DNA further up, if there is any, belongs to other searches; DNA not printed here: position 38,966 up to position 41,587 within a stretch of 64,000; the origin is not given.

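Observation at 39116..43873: Orphan three-gene operon: LysM/PG-binding protein, split OmpA-like/PG-binding protein, and a 773-aa family-less protein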

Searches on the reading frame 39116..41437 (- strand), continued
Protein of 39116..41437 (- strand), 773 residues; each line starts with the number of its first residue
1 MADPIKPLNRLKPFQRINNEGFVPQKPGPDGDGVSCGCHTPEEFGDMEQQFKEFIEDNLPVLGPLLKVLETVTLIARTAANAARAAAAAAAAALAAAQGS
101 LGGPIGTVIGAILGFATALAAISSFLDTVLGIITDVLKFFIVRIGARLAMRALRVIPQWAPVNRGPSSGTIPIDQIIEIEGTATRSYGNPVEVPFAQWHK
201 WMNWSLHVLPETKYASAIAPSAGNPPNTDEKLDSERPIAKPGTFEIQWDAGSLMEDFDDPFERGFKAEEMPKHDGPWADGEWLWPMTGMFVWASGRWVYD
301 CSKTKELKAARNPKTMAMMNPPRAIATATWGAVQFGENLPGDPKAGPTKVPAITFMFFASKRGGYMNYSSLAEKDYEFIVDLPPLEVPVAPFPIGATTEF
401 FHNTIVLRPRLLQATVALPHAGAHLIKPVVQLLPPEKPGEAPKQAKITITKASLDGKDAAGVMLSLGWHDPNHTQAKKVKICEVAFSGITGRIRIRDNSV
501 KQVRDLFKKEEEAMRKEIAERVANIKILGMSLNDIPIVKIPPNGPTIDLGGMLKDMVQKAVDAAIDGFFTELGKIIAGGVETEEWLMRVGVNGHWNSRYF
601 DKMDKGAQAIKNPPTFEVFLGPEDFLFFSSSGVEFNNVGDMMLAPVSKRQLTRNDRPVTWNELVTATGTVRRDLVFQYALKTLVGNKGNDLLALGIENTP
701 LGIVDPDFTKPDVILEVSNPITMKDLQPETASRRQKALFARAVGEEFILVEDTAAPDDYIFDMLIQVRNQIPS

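Call 22: find_encoding_contigs(protein=P0057, flank=10000, max_places=1)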
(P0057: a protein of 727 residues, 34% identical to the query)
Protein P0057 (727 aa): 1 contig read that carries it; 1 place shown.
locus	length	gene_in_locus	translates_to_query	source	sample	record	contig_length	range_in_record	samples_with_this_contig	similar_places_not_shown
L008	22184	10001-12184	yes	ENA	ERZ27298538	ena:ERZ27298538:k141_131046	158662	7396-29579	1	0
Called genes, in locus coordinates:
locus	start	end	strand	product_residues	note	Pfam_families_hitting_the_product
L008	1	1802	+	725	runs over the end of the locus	PF13360:PQQ_2, PF01011:PQQ, PF13360:PQQ_2 (weak)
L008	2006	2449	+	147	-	-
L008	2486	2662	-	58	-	-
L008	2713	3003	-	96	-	-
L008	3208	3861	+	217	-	PF03449:GreA_GreB_N, PF01272:GreA_GreB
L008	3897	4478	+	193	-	PF01243:PNPOx_N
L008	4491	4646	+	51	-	-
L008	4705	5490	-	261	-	PF06724:DUF1206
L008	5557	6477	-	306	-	PF26550:Tricorn_2nd (weak), PF26549:Tricorn_N (weak), PF07676:PD40 (weak)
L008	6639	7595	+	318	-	-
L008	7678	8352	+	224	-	-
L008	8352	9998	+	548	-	PF01471:PG_binding_1 (weak)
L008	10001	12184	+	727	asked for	-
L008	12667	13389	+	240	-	-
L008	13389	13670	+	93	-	-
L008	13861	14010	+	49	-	-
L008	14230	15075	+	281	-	PF13442:Cytochrome_CBB3, PF00034:Cytochrom_C (weak)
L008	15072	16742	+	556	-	PF13570:Beta-prop_ACSF4 (weak), PF01011:PQQ, PF13360:PQQ_2, PF01011:PQQ, PF13360:PQQ_2, PF13570:Beta-prop_ACSF4 (weak)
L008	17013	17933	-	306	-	-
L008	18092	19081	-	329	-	PF00903:Glyoxalase (faint)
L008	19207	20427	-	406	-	PF07995:GSDH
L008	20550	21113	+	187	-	PF00293:NUDIX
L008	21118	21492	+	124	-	PF00462:Glutaredoxin (weak), PF03960:ArsC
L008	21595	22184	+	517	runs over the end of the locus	PF00753:Lactamase_B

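Call 25: fold_search(model_id=the predicted structure, library=pdb)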
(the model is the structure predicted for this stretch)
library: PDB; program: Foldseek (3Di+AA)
matches with E <= 10: 76; with E <= 0.001: 0
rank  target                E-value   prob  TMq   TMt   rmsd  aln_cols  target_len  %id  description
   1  9b8k                  1.2e-02  0.77  0.14  0.07  18.3       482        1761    7  Cryo-EM structure of human dysferlin monomer (released 2024-11-27)
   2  1djg_A                8.2e-02  0.82  0.11  0.16  10.9       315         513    8  PHOSPHOINOSITIDE-SPECIFIC PHOSPHOLIPASE C-DELTA1 FROM RAT COMPLEXED WITH LANTHANUM (released 1997-07-07)
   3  1djh_B                1.1e-01  0.66  0.10  0.14  16.8       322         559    7  PHOSPHOINOSITIDE-SPECIFIC PHOSPHOLIPASE C-DELTA1 FROM RAT COMPLEXED WITH BARIUM (released 1997-07-07)
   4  5iz5_B                1.3e-01  0.41  0.12  0.12  11.5       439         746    5  Human GIVD cytosolic phospholipase A2 (released 2016-06-08)
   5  9se5                  1.3e-01  0.41  0.13  0.08  18.4       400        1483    7  Mouse otoferlin (216-1931) in the lipid-free, Ca2+-bound state, "open" conformation (class 2) (released 2025-11-05)
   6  9qlf                  1.4e-01  0.41  0.13  0.07  17.9       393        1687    6  Human myoferlin (1-1997) in complex with an MSP2N2 lipid nanodisc (25 mol% DOPS, 5 mol% PI(4,5)P2 and 5 mol% Cholesterol (released 2025-06-04)
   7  9bcz                  1.5e-01  0.69  0.11  0.14  12.4       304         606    6  Chicken 1-phosphatidylinositol 4,5-bisphosphate phosphodiesterase zeta-1 (PLCZ1) in complex with calcium and phosphoryla (released 2024-05-15)
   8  5jmf                  1.7e-01  0.12  0.10  0.12  21.9       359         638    8  Heparinase III-BT4657 gene product (released 2016-05-25)
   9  3l9b                  2.0e-01  0.87  0.11  0.52   4.3       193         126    6  Crystal Structure of Rat Otoferlin C2A (released 2011-01-19)
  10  1djg_B                2.5e-01  0.33  0.10  0.13  16.5       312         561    7  PHOSPHOINOSITIDE-SPECIFIC PHOSPHOLIPASE C-DELTA1 FROM RAT COMPLEXED WITH LANTHANUM (released 1997-07-07)
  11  9qls                  3.4e-01  0.01  0.08  0.05  29.2       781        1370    6  Human dysferlin (1-2017) in the lipid-free, Ca2+-bound state (released 2025-06-04)
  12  6iej_A                4.0e-01  0.85  0.12  0.59   6.0       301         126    5  The C2 domain of cytosolic phospholipase A2 alpha bound to phosphatidylcholine (released 2019-05-22)
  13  5ue8_A                4.0e-01  0.16  0.09  0.08  22.9       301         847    6  The crystal structure of Munc13-1 C1C2BMUN domain (released 2017-02-15)
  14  1cjy_B                6.2e-01  0.75  0.13  0.16   4.8       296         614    6  HUMAN CYTOSOLIC PHOSPHOLIPASE A2 (released 2000-04-20)
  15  9nw3_3A               7.2e-01  0.08  0.11  0.22  33.6       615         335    7  Ciliary tip central pair (released 2025-07-30)
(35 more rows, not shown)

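Call 26: search_protein_representatives(alignment_id=A1)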
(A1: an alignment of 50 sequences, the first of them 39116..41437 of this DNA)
Query: 50 sequences, 748 profile positions. Proteins with E-value up to 0.001 (for the whole library): 401; up to 1e-10: 243; up to 1e-30: 157. The best 150 are listed.
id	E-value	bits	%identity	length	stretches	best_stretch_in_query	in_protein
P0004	0.0e+00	1021.8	-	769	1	1-745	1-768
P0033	2.9e-291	985.0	-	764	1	1-746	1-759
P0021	1.6e-283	959.4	-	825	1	3-746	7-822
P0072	9.6e-281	950.2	-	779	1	1-746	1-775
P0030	5.8e-279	944.3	-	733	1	1-747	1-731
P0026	7.5e-271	917.5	-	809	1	1-747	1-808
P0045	2.9e-263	892.4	-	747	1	1-746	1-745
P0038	3.5e-261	885.5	-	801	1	1-746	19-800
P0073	2.5e-258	876.1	-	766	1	3-747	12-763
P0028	5.6e-256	868.3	-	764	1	1-747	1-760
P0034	8.0e-254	861.2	-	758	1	1-747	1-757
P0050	9.9e-254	860.9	-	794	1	1-747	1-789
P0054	2.0e-249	846.7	-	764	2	118-746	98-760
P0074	7.9e-245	831.5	-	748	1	3-745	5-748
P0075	3.7e-238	809.4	-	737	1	4-745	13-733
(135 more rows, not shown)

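Call 27: find_related_loci(query=A1, collection=genome_contigs, flank=10000)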
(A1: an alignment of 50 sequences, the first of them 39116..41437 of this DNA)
Query A1 (773 aa) in genome_contigs; peptide patterns used: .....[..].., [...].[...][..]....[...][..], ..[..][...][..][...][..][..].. (x = any residue, [..] = any of these).
65 stretches matched a pattern; 35 encode a relative of the query (tblastn E <= 1e-3); 34 distinct loci.
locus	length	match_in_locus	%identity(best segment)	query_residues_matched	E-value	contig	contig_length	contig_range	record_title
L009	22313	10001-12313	89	1-772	0e+0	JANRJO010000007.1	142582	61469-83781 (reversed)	MAG: Bryobacteraceae bacterium isolate bins.157 k141_18348, whole genome shotgun sequence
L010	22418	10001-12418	48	1-772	0e+0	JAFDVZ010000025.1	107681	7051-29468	MAG: Acidobacteria bacterium isolate SZAS TMP-7 ACID-TMP-2__25__length-107681, whole genome shotgun sequence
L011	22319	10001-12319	45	1-771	0e+0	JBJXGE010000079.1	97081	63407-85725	MAG: Planctomycetota bacterium isolate F1F2.bin.342 k127_749940, whole genome shotgun sequence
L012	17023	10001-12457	50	1-772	0e+0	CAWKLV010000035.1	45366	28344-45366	MAG: uncultured Acidobacteriota bacterium isolate MFD04580.bin.2.30 genome assembly, contig: contig_70023, whole genome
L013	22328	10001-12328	39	1-773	6e-155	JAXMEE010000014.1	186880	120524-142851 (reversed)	MAG: Burkholderiaceae bacterium isolate STL-PRO54 C3.82.fa-14, whole genome shotgun sequence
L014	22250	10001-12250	38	6-770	9e-150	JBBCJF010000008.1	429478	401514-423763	MAG: Haloferula sp. isolate MAG_CPA_20 P10A_000000059750, whole genome shotgun sequence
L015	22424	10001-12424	39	1-772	4e-149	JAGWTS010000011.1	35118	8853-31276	MAG: Burkholderiales bacterium isolate REEB379 contig-150_985, whole genome shotgun sequence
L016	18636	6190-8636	47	1-772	0e+0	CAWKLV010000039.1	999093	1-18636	MAG: uncultured Acidobacteriota bacterium isolate MFD04580.bin.2.30 genome assembly, contig: contig_7300, whole genome s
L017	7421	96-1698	58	234-773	2e-133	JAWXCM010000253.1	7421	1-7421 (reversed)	MAG: Bryobacteraceae bacterium isolate P2IB.3 k99_1086228, whole genome shotgun sequence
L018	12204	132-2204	36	94-771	2e-130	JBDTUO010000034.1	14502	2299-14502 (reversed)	MAG: Rubrivivax sp. isolate cluster3_bin.46 NODE_16621_length_14502_cov_10.552779, whole genome shotgun sequence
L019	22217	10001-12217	34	9-770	7e-129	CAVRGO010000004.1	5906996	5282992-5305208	MAG: uncultured Acidobacteriota bacterium isolate MFD05442.bin.1.279 genome assembly, contig: contig_5124, whole genome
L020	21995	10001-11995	37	8-705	2e-126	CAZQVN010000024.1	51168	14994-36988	MAG TPA_asm: uncultured bacterium isolate SRP287453_co1_87 genome assembly, contig: NODE_985_length_51168_cov_23.990022,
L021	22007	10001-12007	34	4-705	9e-106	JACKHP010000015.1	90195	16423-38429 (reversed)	MAG: Planctomycetota bacterium isolate HK-STAS-PLAN-21 HK-STAS-PLAN-21_15, whole genome shotgun sequence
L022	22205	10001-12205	35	1-761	7e-139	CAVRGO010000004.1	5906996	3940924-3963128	MAG: uncultured Acidobacteriota bacterium isolate MFD05442.bin.1.279 genome assembly, contig: contig_5124, whole genome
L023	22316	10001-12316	37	1-754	3e-156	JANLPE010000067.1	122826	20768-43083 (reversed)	MAG: Gemmatimonadaceae bacterium isolate OTE_38_metabat_423 OTE_38_k141_3463654, whole genome shotgun sequence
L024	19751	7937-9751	35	6-772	2e-63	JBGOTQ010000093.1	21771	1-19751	MAG: Terriglobia bacterium isolate OBJ_0618_7090110_159 k141_11690456_length_21771_cov_10.9972, whole genome shotgun seq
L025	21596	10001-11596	32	136-772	2e-57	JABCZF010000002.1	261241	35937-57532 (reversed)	MAG: Acidobacteria bacterium isolate Inc-BW-C-12-M_MAG15 Ga0210394_10000061, whole genome shotgun sequence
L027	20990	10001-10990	36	149-490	5e-55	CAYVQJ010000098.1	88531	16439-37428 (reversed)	MAG TPA_asm: uncultured Myxococcales bacterium isolate binchicken_co165_377 genome assembly, contig: k141_627294, whole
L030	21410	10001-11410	31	10-480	2e-53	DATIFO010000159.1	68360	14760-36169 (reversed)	MAG TPA_asm: Candidatus Methylomirabilis sp. isolate SMAG_U16397 k141_2775718, whole genome shotgun sequence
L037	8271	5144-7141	28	1-770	1e-36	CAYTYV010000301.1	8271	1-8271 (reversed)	MAG TPA_asm: uncultured Polyangiaceae bacterium isolate binchicken_co65_89 genome assembly, contig: NODE_32442_length_82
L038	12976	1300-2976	27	155-707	8e-35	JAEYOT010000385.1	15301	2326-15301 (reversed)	MAG: Proteobacteria bacterium isolate OH_CBB_163 k127_166253, whole genome shotgun sequence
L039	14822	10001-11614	29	178-770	1e-27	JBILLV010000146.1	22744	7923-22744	MAG: Polyangiales bacterium isolate ME2017-08-08_3300044911_group7_bin125 Rohwer_bin1484_scaffold_2206_c1, whole genome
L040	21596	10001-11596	29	184-770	2e-24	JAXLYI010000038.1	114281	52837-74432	MAG: Polyangiales bacterium isolate STL-MYX9 C4.55.fa-38, whole genome shotgun sequence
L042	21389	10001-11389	27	112-489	5e-39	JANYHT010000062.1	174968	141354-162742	MAG: Gemmatimonadaceae bacterium isolate GL140_1_metabinner_9 GL140_1_k141_1858535, whole genome shotgun sequence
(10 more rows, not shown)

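Call 33: search_protein_families(library=pfam, proteins=[L024:5421-7781:+, L030:5094-7430:+, L005:2864-3799:+, L008:6639-7595:+, L027:15425-16333:-, L014:19050-20858:-, L025:15860-17626:+, L005:5144-7990:+, L030:16024-18363:+, L027:16544-20413:+], max_evalue=0.01)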
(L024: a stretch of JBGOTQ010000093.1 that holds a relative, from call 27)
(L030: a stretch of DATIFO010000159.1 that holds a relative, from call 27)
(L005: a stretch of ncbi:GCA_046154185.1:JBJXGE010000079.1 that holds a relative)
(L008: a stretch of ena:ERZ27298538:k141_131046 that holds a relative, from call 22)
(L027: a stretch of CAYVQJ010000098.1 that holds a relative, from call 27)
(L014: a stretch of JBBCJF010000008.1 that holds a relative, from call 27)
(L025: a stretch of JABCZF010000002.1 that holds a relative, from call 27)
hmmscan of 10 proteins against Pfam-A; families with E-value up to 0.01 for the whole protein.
L024:5421-7781:+ (786 aa): 5 families
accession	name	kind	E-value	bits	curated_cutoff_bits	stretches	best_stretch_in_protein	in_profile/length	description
PF05954.17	Phage_GPD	-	2e-92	310.1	30.1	1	30-336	1-303/305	Phage tail baseplate hub (GPD)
PF22178.3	Gp5_trimer_C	-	1.3e-32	112.7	30.9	1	480-590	1-111/112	Bacteriophage T4 gp5 C-terminal trimerisation domain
PF04717.18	Phage_base_V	-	1.3e-16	61.1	23.8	1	396-463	12-75/75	Type VI secretion system/phage-baseplate injector OB domain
PF20093.5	DUF6484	-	5.7e-05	24.2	27.6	1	439-462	38-61/61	Domain of unknown function (DUF6484)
PF17802.7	SpaA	-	0.0089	16.6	23.1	0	723-773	3-56/91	Prealbumin-like fold domain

L030:5094-7430:+ (778 aa): 5 families
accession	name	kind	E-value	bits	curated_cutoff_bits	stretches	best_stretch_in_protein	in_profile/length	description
PF05954.17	Phage_GPD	-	1.1e-99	334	30.1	1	29-340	1-304/305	Phage tail baseplate hub (GPD)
PF22178.3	Gp5_trimer_C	-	3.6e-31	108.1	30.9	1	480-586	1-107/112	Bacteriophage T4 gp5 C-terminal trimerisation domain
PF04717.18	Phage_base_V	-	2.1e-14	54.1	23.8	1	395-463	11-75/75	Type VI secretion system/phage-baseplate injector OB domain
PF20093.5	DUF6484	-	0.00027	22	27.6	1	438-462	37-61/61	Domain of unknown function (DUF6484)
PF17802.7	SpaA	-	0.0039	17.8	23.1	0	715-765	3-56/91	Prealbumin-like fold domain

L005:2864-3799:+ (311 aa): 1 family
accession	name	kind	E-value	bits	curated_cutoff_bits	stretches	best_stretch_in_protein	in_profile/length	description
PF13620.12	CarboxypepD_reg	-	0.00054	20.7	32.3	1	253-300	6-54/82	Carboxypeptidase regulatory-like domain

L008:6639-7595:+ (318 aa): 0 families

L027:15425-16333:- (302 aa): 1 family
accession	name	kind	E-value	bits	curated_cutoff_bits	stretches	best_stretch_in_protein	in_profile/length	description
PF13620.12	CarboxypepD_reg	-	2.7e-05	24.9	32.3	0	215-242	5-33/82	Carboxypeptidase regulatory-like domain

L014:19050-20858:- (602 aa): 0 families

L025:15860-17626:+ (588 aa): 0 families

L005:5144-7990:+ (948 aa): 0 families

L030:16024-18363:+ (779 aa): 1 family
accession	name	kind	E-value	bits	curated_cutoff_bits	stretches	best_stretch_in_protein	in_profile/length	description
PF00691.25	OmpA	-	3.9e-07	30.8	27.2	1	57-119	1-65/98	OmpA family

L027:16544-20413:+ (1289 aa): 1 family
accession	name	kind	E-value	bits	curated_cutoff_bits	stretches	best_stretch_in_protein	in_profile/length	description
PF00691.25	OmpA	-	0.0032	18.2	27.2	1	78-124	21-66/98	OmpA family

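Call 34: fold_search(model_id=the predicted structure, library=viral)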
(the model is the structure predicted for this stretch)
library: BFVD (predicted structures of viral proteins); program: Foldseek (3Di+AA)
matches with E <= 10: 124; with E <= 0.001: 0
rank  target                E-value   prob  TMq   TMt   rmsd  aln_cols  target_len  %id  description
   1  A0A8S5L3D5            3.8e-02  0.06  0.06  0.10  27.3       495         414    9  Maturation protein [ssRNA phage Esthiorhiza.2_37]
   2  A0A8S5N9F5            1.1e-01  0.01  0.05  0.06  60.7       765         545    9  Uncharacterized protein [Siphoviridae sp. ctBmU27]
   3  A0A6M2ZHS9            2.5e-01  0.05  0.08  0.06  24.3       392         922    7  Concanavalin A-like lectin/glucanase [Synechococcus phage S-SCSM1]
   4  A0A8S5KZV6            3.3e-01  0.02  0.06  0.08  26.5       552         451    9  Maturation protein [ssRNA phage SRR5466727_6]
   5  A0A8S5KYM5            4.5e-01  0.02  0.09  0.10  29.3       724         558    8  Maturation protein [ssRNA phage Gerhypos.2_14]
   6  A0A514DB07            6.9e-01  0.01  0.06  0.10  27.8       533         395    8  Maturation [Leviviridae sp.]
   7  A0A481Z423            7.7e-01  0.02  0.06  0.10  21.0       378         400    8  Uncharacterized protein [Pithovirus LCPAC102]
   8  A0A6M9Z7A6            9.3e-01  0.01  0.06  0.08  27.9       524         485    8  Maturation protein [Picornavirales sp.]
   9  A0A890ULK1            1.1e+00  0.02  0.05  0.07  23.0       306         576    6  Capsid protein [Cressdnaviricota sp.]
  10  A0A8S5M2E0            1.4e+00  0.04  0.06  0.12  18.6       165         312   10  Uncharacterized protein [Siphoviridae sp. cttDR14]
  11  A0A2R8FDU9            1.5e+00  0.18  0.09  0.20   8.9       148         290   14  Collagen-like protein [Brazilian cedratvirus IHUMI]
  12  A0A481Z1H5            1.5e+00  0.13  0.10  0.13  10.9       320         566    7  phosphoinositide phospholipase C [Pithovirus LCPAC001]
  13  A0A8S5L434            1.5e+00  0.01  0.07  0.09  26.4       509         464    8  Maturation protein [ssRNA phage SRR6960799_13]
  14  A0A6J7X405            1.7e+00  0.03  0.07  0.09  22.4       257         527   10  Uncharacterized protein [uncultured Caudovirales phage]
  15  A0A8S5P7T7            1.7e+00  0.00  0.05  0.05  46.1       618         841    5  FN3 [Siphoviridae sp. ctmYS12]
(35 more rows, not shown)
